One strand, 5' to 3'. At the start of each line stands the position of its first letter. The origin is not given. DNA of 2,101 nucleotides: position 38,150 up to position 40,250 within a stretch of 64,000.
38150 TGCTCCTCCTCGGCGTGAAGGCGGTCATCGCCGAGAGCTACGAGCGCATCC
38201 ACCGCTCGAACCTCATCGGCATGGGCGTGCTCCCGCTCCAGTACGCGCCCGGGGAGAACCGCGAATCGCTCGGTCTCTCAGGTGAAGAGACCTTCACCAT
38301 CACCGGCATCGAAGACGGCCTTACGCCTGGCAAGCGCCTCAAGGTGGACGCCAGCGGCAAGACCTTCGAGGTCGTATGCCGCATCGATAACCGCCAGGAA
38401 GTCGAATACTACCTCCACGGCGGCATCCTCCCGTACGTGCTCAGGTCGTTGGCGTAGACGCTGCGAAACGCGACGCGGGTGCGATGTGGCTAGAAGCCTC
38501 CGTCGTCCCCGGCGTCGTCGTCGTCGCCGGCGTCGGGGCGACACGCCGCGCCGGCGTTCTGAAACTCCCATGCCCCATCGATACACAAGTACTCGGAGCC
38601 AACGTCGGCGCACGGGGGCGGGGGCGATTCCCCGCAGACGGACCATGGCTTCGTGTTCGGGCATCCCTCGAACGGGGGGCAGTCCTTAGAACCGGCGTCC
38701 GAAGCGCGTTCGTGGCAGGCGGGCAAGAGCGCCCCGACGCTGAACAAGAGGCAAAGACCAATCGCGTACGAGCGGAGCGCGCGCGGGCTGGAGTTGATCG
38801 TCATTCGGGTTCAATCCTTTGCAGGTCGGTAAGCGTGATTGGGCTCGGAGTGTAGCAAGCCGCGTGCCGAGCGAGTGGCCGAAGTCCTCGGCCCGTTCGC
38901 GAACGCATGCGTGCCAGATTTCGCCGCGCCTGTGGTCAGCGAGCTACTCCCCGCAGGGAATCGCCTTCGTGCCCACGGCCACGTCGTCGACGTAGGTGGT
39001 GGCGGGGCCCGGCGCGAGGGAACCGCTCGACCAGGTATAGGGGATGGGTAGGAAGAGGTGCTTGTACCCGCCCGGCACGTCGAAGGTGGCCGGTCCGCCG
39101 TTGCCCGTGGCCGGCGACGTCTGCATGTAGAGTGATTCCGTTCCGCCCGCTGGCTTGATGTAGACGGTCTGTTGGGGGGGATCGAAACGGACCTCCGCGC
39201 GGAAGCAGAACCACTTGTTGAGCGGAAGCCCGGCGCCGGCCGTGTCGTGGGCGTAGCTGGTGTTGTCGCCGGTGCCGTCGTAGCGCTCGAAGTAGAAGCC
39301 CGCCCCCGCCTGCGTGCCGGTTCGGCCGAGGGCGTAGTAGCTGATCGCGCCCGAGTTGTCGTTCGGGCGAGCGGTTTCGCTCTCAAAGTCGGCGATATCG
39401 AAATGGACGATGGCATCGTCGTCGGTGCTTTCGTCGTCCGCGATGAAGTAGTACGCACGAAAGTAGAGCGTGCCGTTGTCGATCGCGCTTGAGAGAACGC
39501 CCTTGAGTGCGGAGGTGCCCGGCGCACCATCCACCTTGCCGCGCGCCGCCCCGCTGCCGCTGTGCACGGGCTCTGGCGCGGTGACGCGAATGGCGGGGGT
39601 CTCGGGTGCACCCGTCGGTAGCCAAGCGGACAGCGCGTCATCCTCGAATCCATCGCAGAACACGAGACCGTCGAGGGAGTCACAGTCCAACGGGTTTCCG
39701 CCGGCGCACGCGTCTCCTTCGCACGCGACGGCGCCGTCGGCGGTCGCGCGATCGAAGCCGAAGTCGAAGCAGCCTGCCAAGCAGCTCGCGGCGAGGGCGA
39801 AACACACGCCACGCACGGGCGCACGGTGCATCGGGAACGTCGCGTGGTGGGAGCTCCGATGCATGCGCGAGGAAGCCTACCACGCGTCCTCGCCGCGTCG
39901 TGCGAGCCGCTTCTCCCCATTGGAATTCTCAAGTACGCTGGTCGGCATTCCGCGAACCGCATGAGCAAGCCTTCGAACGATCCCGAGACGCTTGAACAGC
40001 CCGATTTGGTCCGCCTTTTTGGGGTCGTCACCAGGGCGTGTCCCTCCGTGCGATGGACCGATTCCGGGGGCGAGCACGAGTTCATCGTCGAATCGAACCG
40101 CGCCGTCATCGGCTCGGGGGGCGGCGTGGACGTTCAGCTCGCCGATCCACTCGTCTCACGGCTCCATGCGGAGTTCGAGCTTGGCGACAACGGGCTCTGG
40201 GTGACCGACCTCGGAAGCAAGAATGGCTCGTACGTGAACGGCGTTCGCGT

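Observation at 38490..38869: A near-consensus sigma-54 promoter drives a small Cys-rich lipoprotein next to an FHA-type enhancer-binding protein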

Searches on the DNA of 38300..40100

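Call 49: search_rna_families(source=window, start=38300, end=40100, threshold=evalue, max_evalue=1)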
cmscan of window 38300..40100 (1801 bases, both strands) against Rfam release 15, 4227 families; matches with E-value up to 1: 0.
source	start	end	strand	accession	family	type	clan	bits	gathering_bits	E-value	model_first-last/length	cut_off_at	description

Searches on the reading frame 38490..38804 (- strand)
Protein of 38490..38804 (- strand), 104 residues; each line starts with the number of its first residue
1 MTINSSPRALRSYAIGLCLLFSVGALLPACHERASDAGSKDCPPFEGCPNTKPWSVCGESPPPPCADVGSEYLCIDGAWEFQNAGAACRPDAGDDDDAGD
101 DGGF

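Call 5: search_protein_families(library=pfam, proteins=[window:38490-38804:-], max_evalue=0.01)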
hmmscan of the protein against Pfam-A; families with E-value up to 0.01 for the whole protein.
window:38490-38804:- (104 aa): 0 families

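Call 6: find_homologous_proteins(query=window:38490-38804:-, max_evalue=0.001)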
Query window:38490-38804:- (104 aa): 1 proteins with E <= 0.001 among 50 candidates.
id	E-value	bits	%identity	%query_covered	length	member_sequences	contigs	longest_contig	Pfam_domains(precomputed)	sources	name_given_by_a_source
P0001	2.6e-60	219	96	100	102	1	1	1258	-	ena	-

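Call 7: find_encoding_contigs(protein=window:38490-38804:-, flank=10000, max_places=6)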
Protein window:38490-38804:- (104 aa): no gene with exactly this product is on record in the collection.

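Call 8: find_encoding_contigs(protein=P0001, flank=10000, max_places=6)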
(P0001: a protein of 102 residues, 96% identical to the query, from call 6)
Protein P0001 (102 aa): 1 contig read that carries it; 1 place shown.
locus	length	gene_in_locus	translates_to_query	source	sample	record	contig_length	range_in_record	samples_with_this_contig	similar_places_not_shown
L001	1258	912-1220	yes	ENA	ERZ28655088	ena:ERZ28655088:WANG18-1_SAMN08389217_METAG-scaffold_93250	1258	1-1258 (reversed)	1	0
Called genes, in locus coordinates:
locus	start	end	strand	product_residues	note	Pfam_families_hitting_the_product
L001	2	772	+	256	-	?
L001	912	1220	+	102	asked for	-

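Call 36: search_protein_families(library=pfam, proteins=[window:38490-38804:-], max_evalue=10)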
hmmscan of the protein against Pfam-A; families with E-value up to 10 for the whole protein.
window:38490-38804:- (104 aa): 1 family
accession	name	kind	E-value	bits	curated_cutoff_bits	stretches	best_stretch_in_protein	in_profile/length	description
PF05715.19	zf-piccolo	-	0.079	13.8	30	1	28-76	4-53/60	Piccolo Zn-finger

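Call 69: search_protein_representatives(protein=window:38490-38804:-)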
Query: 104 residues. Proteins with E-value up to 0.001 (for the whole library): 4; up to 1e-10: 1; up to 1e-30: 1. The best 4 are listed.
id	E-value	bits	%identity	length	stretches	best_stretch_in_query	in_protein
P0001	8.3e-61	219.4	98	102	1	1-104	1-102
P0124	3.2e-07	46.6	33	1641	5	35-83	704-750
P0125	5.1e-07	45.9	39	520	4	16-95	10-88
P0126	1.4e-04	38.0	30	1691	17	50-94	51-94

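Call 70: search_protein_families(library=pfam, proteins=[P0124, P0125, P0126], max_evalue=0.01)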
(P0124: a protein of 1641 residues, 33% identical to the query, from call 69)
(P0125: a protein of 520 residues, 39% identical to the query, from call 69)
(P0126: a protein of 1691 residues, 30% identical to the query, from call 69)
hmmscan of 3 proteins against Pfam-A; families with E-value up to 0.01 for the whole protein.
P0124 (1641 aa): 3 families
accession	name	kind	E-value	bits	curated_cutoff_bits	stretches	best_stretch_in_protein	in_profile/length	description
PF13884.11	Peptidase_S74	-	3.8e-07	30.7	22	1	1539-1595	1-57/58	Chaperone of endosialidase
PF18338.7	BppL_N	-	1.9e-06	27.7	25.8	1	1402-1417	6-21/25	Lower baseplate protein N-terminal domain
PF08482.15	HrpB_C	-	0.0034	18.1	25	0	1011-1057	14-60/133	ATP-dependent helicase C-terminal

P0125 (520 aa): 7 families
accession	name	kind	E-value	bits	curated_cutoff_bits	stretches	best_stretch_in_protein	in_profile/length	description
PF02470.25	MlaD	-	2.4e-06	28.1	25.1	0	96-130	23-59/81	MlaD protein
PF08547.18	CIA30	-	6.2e-06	26.8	24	0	116-159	61-100/157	Complex I intermediate-associated protein 30 (CIA30)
PF10066.14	DUF2304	-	9.4e-06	26.3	25.5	0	66-102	27-63/106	Uncharacterized conserved protein (DUF2304)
PF23457.1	LysM2_NFP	-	0.00014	22.3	36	0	115-129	5-19/56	NFP LysM2 domain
PF10291.14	muHD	-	0.0014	18.7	25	0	143-200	123-178/261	Muniscin C-terminal mu homology domain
PF20484.3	DUF6723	-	0.0022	18.2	27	0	87-103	3-19/73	Family of unknown function (DUF6723)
PF18573.7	BclA_C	-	0.0058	16.9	38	0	486-502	89-105/128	BclA C-terminal domain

P0126 (1691 aa): 9 families
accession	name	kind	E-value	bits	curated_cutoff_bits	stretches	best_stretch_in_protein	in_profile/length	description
PF22352.2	K319L-like_PKD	-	4.9e-251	812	27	18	166-253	1-84/84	K319L-like, PKD domain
PF17803.7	Cadherin_4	-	1.9e-53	179.3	25.1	2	346-406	2-65/71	Bacterial cadherin-like domain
PF18911.6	PKD_4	-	1.5e-52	176.1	27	7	1629-1682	1-52/85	PKD domain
PF17963.7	Big_9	-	2e-34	118.8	23.6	0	159-252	1-89/89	Bacterial Ig domain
PF23686.1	YkiC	-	1e-17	64.3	27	0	24-36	16-28/39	YkiC-like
PF15065.11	NCU-G1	-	1e-12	48.2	27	0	91-121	9-39/353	Lysosomal transcription factor, NCU-G1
PF12312.13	NeA_P2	-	2.2e-08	34.4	25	0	30-79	53-102/258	Nepovirus subgroup A polyprotein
PF00073.26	Rhv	-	3.2e-07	30.6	20.7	0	388-429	113-155/171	picornavirus capsid protein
PF24790.1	SAC9_GBDL_1st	-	1.4e-05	25.1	30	0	35-57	61-83/186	SAC9 first GBDL domain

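Call 75: search_protein_families(library=ncbifam, proteins=[window:38490-38804:-], max_evalue=0.1)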
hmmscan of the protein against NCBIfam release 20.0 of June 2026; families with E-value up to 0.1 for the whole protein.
window:38490-38804:- (104 aa): 0 families
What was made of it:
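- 38490..38804 (-): 104-aa ORF: N-terminal signal peptide, 8 Cys (6 after the putative cleavage site), acidic tail. An orphan exported protein; lipoprotein status uncertain (LLPAC). No Pfam or NCBIfam family (calls 5, 36, 75).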

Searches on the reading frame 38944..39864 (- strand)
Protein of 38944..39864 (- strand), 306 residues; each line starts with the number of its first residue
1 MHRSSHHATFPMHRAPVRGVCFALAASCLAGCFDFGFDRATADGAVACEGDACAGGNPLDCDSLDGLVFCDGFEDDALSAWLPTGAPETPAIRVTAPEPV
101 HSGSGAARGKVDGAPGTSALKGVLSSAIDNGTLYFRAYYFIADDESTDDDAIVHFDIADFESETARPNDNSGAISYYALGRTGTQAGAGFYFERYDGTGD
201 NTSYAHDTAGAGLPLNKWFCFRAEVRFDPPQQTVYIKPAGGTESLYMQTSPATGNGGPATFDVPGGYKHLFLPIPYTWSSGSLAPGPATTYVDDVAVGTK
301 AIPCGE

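Call 5: search_protein_families(library=pfam, proteins=[window:38944-39864:-], max_evalue=0.01)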
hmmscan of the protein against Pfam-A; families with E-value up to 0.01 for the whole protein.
window:38944-39864:- (306 aa): 0 families

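Call 9: find_related_loci(query=window:38944-39864:-, collection=genome_contigs, flank=10000)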
Query window:38944-39864:- (306 aa) in genome_contigs; peptide patterns used: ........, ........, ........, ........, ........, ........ (x = any residue, [..] = any of these).
49 stretches matched a pattern; 1 encode a relative of the query (tblastn E <= 1e-3); 1 distinct loci.
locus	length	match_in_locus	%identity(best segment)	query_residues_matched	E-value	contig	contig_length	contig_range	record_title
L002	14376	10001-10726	22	68-306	2e-6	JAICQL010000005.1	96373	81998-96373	MAG: Polyangiaceae bacterium isolate TY_HY_2_bin.41 k141_6337350_length_96373_cov_11.1126, whole genome shotgun sequence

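Call 13: find_homologous_proteins(query=window:38944-39864:-, max_evalue=0.001)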
Query window:38944-39864:- (306 aa): 2 proteins with E <= 0.001 among 4159 candidates.
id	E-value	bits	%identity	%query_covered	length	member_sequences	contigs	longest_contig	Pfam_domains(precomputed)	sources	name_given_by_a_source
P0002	4.7e-208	708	100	100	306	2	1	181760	-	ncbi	ncbi:MAG: hypothetical protein R3A78_02865 [Polyangiales bacterium]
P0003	1.3e-6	46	32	80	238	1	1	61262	-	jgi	jgi:hypothetical protein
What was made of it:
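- On Sigma-54 (RpoN) dependent -24/-12 promoter: No more distant orthologues exist in the databases searched (calls 6, 9, 13, 69).
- No conserved orthologous promoter is available (calls 6, 13).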

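Call 16: find_encoding_contigs(protein=P0003, flank=10000, max_places=4)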
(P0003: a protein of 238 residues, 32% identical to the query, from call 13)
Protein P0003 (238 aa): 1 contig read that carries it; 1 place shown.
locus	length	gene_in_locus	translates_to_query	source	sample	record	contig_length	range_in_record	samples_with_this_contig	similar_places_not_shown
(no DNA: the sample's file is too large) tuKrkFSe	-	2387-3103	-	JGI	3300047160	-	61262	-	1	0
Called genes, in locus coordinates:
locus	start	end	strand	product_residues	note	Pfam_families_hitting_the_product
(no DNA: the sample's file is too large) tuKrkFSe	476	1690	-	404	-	PF04966:OprB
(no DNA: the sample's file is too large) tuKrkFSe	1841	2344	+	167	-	-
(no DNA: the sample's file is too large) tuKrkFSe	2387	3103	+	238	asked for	-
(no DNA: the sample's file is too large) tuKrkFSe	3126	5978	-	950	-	PF00069:Pkinase, PF07714:PK_Tyr_Ser-Thr, PF01636:APH (weak), PF13374:TPR_10 (faint), PF24885:TPR_NPHP3 (faint), PF13424:TPR_12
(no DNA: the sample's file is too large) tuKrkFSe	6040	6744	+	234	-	PF01738:DLH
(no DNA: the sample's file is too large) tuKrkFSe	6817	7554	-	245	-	-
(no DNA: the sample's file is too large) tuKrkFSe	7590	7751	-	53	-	-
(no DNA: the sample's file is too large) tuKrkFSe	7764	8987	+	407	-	PF00026:Asp, PF14541:TAXi_C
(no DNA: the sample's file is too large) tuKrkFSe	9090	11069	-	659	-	PF00069:Pkinase, PF07714:PK_Tyr_Ser-Thr, PF03109:ABC1 (weak)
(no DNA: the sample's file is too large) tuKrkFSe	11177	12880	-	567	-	PF13230:GATase_4, PF08379:Bact_transglu_N, PF01841:Transglut_core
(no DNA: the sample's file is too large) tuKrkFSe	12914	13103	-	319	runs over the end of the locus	PF04168:Alpha-E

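Call 34: predict_structure(protein=window:38944-39864:-)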
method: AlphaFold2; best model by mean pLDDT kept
length: 306 residues; sequences in the alignment: 1
mean_pLDDT: 30.0   pTM: 0.19
mean pLDDT of the five models: 30.0, 26.2, 25.5, 23.9, 23.4
residues with pLDDT >= 90: 0; 70-90: 0; 50-70: 0; < 50: 306
segments of 3 or more residues with pLDDT < 50: 1-306
pLDDT, mean of each block of 10 residues (from residue 1): 26 25 30 27 27 30 30 31 31 29 28 29 28 28 33 31 28 30 28 30 26 26 31 36 34 34 34 35 36 29 27
secondary structure, 60 per line:
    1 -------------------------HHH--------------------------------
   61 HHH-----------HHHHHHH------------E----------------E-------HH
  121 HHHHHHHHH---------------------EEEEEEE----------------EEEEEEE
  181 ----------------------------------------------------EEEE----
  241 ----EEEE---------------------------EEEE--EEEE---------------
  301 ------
elements in order: H75-81 H119-129 E151-157 E174-180 E233-236 E245-248 E276-279 E282-285

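Call 36: search_protein_families(library=pfam, proteins=[window:38944-39864:-], max_evalue=10)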
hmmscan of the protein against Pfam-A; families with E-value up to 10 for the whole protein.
window:38944-39864:- (306 aa): 0 families

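Call 73: search_solved_structures(query=window:38944-39864:-, max_evalue=5)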
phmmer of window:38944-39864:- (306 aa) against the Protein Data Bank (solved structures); distinct sequences matched with E-value up to 5: 1.
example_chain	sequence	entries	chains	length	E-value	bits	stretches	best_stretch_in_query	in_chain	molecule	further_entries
23vw_A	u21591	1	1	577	0.99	11.8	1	174-239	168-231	CRISPR-associated DNA-binding protein Cas12m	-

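Call 75: search_protein_families(library=ncbifam, proteins=[window:38944-39864:-], max_evalue=0.1)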
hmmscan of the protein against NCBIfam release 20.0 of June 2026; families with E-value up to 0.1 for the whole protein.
window:38944-39864:- (306 aa): 0 families
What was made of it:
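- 38944..39864 (-): 306-aa lipoprotein gene (lipobox LAGC; alternative start at 39831), all-beta by prediction, family unknown. No Pfam, NCBIfam or PDB match (calls 5, 36, 73, 75).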

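Call 85: predict_structure(alignment_id=A6)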
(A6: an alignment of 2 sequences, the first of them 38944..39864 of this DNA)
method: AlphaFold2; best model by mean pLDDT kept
length: 306 residues; sequences in the alignment: 2
mean_pLDDT: 32.6   pTM: 0.34
mean pLDDT of the five models: 32.6, 31.0, 28.6, 26.8, 25.4
residues with pLDDT >= 90: 0; 70-90: 0; 50-70: 0; < 50: 306
segments of 3 or more residues with pLDDT < 50: 1-306
pLDDT, mean of each block of 10 residues (from residue 1): 24 26 31 29 27 32 32 32 29 27 24 25 31 45 42 41 31 41 37 39 38 44 44 36 30 29 29 31 30 26 29
secondary structure, 60 per line:
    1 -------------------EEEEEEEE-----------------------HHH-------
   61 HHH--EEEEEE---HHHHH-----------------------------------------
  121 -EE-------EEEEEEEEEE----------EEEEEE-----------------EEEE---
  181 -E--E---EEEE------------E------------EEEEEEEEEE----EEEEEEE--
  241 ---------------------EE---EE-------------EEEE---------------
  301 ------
elements in order: E20-27 E66-71 H75-79 E131-140 E151-156 E174-177 E189-192 E218-227 E232-238 E282-285
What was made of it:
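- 38944..39864 (-): AlphaFold pLDDT was 30-33 (calls 34, 85).
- On LamG / concanavalin-A-like fold (the 306-aa protein): AlphaFold pLDDT was 30 and 33, so no fold search was possible (calls 34, 85).
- Tried and rejected: Structure of the 306-aa protein: two AlphaFold runs failed, with pLDDT 30 and 33 (calls 34, 85).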

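Call 97: find_encoding_contigs(protein=P0002, flank=10000, max_places=2)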
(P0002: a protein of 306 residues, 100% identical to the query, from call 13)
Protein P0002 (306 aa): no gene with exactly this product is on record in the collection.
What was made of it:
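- Tried and rejected: Look-ups of the window's own small protein and of P0002, the database hit 100% identical to the window's 306-aa protein, found no record (calls 7, 97).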
